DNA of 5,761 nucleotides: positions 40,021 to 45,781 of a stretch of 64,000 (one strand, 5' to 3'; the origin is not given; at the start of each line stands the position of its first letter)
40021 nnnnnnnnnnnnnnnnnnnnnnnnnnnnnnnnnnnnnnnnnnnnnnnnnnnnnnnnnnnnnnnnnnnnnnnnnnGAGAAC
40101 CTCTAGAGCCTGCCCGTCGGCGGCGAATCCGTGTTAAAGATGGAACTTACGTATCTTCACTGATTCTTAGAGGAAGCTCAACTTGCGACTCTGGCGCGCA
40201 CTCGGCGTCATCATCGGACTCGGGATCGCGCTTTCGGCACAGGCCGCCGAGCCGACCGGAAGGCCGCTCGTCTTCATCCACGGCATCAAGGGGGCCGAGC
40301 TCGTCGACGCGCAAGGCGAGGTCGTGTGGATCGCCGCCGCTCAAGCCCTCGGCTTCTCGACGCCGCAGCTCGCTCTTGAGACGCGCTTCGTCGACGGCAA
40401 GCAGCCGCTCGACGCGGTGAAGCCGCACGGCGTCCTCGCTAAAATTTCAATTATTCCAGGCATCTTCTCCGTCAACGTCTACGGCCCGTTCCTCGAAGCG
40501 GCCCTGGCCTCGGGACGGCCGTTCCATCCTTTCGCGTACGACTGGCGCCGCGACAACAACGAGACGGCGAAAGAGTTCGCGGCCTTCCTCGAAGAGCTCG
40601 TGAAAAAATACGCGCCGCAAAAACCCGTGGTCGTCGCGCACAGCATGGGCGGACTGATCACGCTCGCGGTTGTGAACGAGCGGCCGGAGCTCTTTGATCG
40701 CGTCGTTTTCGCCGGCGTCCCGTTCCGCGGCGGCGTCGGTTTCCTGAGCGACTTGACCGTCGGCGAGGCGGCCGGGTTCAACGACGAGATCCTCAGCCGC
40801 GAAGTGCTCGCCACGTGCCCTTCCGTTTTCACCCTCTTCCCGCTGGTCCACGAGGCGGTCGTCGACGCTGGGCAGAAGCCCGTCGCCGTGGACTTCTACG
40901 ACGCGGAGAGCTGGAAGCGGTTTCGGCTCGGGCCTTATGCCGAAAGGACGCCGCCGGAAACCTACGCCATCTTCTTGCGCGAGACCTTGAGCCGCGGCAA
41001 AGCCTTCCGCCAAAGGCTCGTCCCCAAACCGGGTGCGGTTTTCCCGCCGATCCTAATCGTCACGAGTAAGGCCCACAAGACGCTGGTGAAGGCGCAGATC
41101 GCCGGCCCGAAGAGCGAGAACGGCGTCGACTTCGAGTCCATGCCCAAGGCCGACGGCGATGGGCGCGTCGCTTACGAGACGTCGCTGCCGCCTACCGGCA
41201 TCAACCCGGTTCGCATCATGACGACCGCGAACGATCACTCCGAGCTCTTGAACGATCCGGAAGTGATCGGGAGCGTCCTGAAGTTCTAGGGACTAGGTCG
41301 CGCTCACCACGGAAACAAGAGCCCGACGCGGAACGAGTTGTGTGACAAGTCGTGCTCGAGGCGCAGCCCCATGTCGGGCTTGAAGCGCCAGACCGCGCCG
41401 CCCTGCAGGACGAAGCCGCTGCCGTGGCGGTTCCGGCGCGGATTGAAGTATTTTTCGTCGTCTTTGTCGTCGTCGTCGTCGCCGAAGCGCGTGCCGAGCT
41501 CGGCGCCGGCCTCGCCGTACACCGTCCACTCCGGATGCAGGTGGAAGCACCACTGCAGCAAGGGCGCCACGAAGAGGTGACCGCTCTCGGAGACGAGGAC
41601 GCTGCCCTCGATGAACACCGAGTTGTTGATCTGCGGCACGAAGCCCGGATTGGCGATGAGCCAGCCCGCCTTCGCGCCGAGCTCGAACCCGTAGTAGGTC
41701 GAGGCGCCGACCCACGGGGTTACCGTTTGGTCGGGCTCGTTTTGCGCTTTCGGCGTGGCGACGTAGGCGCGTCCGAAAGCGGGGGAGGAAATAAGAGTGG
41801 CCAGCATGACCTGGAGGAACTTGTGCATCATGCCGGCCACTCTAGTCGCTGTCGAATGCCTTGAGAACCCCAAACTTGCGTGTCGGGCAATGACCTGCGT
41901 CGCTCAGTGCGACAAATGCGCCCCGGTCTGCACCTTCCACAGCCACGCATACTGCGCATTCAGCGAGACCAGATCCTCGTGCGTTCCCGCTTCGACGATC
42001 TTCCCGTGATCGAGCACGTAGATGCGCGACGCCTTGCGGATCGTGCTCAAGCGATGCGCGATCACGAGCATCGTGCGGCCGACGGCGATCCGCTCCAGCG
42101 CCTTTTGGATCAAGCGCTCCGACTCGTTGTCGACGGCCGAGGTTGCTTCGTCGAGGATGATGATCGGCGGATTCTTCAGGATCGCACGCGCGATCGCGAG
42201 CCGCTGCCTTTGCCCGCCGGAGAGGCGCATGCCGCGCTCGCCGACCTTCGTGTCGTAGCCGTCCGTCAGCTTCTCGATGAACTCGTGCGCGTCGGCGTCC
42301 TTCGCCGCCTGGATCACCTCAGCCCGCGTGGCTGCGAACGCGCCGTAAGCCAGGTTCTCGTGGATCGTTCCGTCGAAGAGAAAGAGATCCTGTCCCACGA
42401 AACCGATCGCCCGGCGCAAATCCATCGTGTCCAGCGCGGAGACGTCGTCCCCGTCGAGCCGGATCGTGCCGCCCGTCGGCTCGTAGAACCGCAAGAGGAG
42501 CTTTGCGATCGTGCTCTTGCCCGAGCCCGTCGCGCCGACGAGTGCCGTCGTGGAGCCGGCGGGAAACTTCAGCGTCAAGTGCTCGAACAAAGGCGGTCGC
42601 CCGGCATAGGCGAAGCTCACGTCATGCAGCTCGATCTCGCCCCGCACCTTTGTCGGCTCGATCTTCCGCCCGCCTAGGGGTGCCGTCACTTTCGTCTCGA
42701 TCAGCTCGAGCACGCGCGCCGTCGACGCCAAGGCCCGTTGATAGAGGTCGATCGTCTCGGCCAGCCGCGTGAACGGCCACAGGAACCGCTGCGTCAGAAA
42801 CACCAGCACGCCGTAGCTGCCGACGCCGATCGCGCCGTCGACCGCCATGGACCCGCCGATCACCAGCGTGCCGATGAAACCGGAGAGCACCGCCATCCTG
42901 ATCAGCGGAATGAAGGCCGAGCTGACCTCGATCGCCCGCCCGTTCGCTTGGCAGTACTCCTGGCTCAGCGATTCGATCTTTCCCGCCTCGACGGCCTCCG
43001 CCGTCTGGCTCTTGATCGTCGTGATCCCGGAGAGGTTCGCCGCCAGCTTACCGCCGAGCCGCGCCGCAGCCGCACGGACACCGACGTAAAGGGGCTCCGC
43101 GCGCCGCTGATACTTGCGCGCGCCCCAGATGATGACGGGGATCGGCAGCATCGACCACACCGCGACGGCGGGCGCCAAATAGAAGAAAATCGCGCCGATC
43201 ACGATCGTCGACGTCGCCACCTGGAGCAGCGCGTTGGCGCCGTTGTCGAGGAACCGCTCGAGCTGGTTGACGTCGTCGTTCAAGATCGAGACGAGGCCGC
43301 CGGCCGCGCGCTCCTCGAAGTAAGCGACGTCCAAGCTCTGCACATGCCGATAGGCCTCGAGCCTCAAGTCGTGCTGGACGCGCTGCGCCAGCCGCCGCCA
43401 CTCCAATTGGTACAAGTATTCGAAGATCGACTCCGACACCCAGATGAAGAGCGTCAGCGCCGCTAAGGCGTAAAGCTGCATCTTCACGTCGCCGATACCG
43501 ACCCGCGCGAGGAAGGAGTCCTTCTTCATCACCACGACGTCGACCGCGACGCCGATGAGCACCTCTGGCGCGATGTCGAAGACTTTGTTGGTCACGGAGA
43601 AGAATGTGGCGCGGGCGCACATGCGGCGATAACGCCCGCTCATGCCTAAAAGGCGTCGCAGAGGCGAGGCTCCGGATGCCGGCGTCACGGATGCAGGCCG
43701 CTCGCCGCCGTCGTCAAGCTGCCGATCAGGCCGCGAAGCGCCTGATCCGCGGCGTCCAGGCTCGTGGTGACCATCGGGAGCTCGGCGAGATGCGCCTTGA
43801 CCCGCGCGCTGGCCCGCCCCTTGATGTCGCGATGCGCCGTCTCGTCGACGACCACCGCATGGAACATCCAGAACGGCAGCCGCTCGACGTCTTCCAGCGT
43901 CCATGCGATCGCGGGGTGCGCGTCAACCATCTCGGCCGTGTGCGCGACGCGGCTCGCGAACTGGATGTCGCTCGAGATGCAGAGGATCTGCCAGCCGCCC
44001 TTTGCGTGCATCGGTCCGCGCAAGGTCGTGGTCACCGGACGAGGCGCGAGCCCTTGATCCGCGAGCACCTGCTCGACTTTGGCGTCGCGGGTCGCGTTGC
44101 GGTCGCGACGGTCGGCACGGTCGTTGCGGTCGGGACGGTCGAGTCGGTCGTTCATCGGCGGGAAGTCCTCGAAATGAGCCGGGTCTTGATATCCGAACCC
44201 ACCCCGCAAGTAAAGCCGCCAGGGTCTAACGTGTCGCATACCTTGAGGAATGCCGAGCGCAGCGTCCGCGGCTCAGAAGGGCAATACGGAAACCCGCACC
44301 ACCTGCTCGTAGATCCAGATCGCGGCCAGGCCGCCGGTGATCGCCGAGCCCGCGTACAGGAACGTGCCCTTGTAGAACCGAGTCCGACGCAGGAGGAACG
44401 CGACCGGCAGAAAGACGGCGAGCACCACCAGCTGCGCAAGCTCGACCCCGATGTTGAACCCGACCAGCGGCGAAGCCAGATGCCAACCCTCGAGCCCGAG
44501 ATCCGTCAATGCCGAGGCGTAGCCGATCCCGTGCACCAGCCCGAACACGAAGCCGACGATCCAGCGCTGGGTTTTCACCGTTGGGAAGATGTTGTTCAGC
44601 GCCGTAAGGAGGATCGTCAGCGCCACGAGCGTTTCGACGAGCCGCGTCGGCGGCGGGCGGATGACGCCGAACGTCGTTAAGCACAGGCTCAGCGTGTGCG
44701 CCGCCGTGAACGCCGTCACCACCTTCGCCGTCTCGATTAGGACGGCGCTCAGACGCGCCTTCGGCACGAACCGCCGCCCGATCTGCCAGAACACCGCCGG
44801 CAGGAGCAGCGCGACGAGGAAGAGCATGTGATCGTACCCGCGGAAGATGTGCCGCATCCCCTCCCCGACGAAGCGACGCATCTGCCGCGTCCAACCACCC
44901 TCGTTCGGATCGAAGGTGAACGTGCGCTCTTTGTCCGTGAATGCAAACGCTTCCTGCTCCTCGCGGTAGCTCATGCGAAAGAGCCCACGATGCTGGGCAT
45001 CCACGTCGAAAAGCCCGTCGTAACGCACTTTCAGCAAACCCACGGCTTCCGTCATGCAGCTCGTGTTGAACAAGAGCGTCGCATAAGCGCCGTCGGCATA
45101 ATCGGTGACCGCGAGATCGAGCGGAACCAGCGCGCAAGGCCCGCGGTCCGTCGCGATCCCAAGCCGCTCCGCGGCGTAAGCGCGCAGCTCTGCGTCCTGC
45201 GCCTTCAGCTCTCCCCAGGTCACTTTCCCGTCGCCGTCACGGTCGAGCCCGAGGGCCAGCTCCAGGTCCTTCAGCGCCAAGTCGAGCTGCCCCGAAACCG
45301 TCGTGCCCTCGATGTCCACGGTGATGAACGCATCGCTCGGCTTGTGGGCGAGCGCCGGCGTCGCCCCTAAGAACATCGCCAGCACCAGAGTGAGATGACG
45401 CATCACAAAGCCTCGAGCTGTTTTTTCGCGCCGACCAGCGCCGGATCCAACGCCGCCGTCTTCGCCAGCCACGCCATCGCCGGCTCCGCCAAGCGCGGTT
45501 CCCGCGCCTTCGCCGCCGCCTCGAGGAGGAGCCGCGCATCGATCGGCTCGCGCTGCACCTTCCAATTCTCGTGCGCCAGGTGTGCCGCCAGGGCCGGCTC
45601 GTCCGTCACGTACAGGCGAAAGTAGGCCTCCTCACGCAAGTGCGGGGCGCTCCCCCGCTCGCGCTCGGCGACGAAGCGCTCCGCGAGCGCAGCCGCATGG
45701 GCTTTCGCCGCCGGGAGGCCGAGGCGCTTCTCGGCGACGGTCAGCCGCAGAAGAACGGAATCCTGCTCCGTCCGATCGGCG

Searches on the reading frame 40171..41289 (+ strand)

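Call 54: search_protein_families(library=pfam, proteins=[window:40171-41289:+], max_evalue=0.0001)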
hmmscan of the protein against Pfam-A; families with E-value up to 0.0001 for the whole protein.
window:40171-41289:+ (372 aa): 4 families
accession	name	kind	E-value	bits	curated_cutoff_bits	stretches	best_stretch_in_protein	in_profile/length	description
PF12697.13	Abhydrolase_6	-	2e-08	35.6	26.3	1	107-247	19-135/217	Alpha/beta hydrolase family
PF02450.21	LCAT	-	5e-08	33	21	1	121-226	90-205/392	Lecithin:cholesterol acyltransferase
PF00561.26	Abhydrolase_1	-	4e-07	30.4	25.8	1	129-183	48-102/245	alpha/beta hydrolase fold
PF12146.15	Hydrolase_4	-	2.2e-06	27.6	27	1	131-185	57-111/239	Serine aminopeptidase, S33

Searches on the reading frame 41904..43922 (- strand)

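Call 54: search_protein_families(library=pfam, proteins=[window:41904-43922:-], max_evalue=0.0001)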
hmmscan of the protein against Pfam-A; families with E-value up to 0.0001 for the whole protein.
window:41904-43922:- (672 aa): 4 families
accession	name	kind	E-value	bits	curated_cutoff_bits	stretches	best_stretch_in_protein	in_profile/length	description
PF00005.33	ABC_tran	-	2.4e-34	119.3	25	1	447-595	2-137/137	ABC transporter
PF00664.28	ABC_membrane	-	6.4e-32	111.8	28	1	105-383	4-273/274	ABC transporter transmembrane region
PF02463.25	SMC_N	-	3.4e-07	30.3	40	0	489-637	113-211/220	RecF/RecN/SMC N terminal domain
PF13191.12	AAA_16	-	7.7e-05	23.7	32.6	0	459-619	27-165/167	AAA ATPase domain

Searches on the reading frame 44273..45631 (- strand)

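Call 54: search_protein_families(library=pfam, proteins=[window:44273-45631:-], max_evalue=0.0001)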
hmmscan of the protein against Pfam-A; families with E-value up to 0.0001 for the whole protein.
window:44273-45631:- (452 aa): 1 family
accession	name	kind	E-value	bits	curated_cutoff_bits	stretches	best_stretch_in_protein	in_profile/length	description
PF13795.12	HupE_UreJ_2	-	5.3e-43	146.8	24.5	1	254-417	1-155/156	HupE / UreJ protein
